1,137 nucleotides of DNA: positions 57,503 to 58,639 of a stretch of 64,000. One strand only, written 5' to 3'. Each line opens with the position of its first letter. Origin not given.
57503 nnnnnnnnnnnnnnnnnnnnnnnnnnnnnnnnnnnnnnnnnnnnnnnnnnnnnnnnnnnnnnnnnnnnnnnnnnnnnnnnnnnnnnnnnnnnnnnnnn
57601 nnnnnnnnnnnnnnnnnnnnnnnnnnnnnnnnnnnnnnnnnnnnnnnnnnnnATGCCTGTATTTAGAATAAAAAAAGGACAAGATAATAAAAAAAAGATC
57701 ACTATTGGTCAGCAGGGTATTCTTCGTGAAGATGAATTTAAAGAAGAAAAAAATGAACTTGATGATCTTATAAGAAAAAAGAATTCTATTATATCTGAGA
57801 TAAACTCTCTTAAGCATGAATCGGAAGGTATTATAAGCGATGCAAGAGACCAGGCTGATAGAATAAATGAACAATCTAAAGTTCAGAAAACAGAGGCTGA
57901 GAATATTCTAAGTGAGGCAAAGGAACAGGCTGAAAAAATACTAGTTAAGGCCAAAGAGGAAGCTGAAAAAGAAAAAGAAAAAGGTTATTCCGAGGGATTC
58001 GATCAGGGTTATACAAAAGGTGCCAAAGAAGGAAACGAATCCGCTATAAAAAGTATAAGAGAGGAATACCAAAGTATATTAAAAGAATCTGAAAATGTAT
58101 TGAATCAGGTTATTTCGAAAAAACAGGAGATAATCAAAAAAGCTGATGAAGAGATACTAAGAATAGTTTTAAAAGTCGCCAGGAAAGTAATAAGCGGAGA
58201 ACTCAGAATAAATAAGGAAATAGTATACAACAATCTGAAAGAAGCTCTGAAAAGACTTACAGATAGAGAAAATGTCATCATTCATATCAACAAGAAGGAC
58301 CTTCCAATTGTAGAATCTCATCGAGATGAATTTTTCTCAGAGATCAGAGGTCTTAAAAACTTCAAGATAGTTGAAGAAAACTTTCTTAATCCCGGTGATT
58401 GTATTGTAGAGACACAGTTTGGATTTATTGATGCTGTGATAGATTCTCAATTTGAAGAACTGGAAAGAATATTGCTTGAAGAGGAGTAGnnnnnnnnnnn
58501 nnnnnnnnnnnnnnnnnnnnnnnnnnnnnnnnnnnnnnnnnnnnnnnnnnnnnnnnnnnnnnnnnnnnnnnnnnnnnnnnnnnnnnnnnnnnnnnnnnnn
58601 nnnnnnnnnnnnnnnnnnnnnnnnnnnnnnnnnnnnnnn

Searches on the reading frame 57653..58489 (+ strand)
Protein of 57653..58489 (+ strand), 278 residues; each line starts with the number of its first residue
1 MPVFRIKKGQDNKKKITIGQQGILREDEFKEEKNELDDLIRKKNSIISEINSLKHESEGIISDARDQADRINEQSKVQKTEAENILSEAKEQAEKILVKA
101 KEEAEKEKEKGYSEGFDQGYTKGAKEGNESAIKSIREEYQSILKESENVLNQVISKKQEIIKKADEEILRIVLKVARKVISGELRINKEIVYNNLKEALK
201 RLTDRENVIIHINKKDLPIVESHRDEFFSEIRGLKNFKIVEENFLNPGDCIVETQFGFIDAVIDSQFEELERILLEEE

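Call 30: find_encoding_contigs(protein=window:57653-58489:+, flank=10000, max_places=10)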
Protein window:57653-58489:+ (278 aa): 5 contigs read that carry it; 3 places shown.
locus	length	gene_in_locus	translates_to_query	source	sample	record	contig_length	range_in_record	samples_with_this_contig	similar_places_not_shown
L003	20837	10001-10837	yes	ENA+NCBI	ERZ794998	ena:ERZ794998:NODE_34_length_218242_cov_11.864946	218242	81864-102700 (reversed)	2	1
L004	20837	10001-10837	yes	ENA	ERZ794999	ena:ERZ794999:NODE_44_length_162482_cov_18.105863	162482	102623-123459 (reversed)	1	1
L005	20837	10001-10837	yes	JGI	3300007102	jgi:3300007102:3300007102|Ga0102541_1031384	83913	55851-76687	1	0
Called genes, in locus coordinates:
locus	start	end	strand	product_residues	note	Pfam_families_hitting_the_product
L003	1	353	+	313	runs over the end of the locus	PF13289:SIR2_2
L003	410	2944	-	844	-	PF00082:Peptidase_S8, PF13620:CarboxypepD_reg, PF13715:CarbopepD_reg_2, PF13620:CarboxypepD_reg, PF13715:CarbopepD_reg_2 (weak)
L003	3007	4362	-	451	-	PF00512:HisKA, PF02518:HATPase_c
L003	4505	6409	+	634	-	PF00133:tRNA-synt_1, PF01406:tRNA-synt_1e, PF09334:tRNA-synt_1g, PF00133:tRNA-synt_1, PF01406:tRNA-synt_1e (weak), PF19303:Anticodon_3, PF08264:Anticodon_1, PF01588:tRNA_bind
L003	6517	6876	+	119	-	-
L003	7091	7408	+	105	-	PF02049:FliE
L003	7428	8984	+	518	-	PF01514:YscJ_FliF, PF08345:YscJ_FliF_C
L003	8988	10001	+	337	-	PF03448:MgtE_N (faint), PF14841:FliG_M (weak), PF14842:FliG_N, PF14841:FliG_M, PF14842:FliG_N, PF01706:FliG_C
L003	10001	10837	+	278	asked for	PF02108:FliH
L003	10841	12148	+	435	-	PF02874:ATP-synt_ab_N, PF00006:ATP-synt_ab, PF18269:T3SS_ATPase_C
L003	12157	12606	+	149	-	PF02050:FliJ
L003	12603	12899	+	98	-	-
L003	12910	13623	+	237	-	PF03448:MgtE_N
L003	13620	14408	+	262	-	PF02673:BacA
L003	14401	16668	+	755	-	PF17854:FtsK_alpha, PF01580:FtsK_SpoIIIE, PF09397:FtsK_gamma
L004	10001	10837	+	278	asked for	PF02108:FliH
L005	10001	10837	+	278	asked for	PF02108:FliH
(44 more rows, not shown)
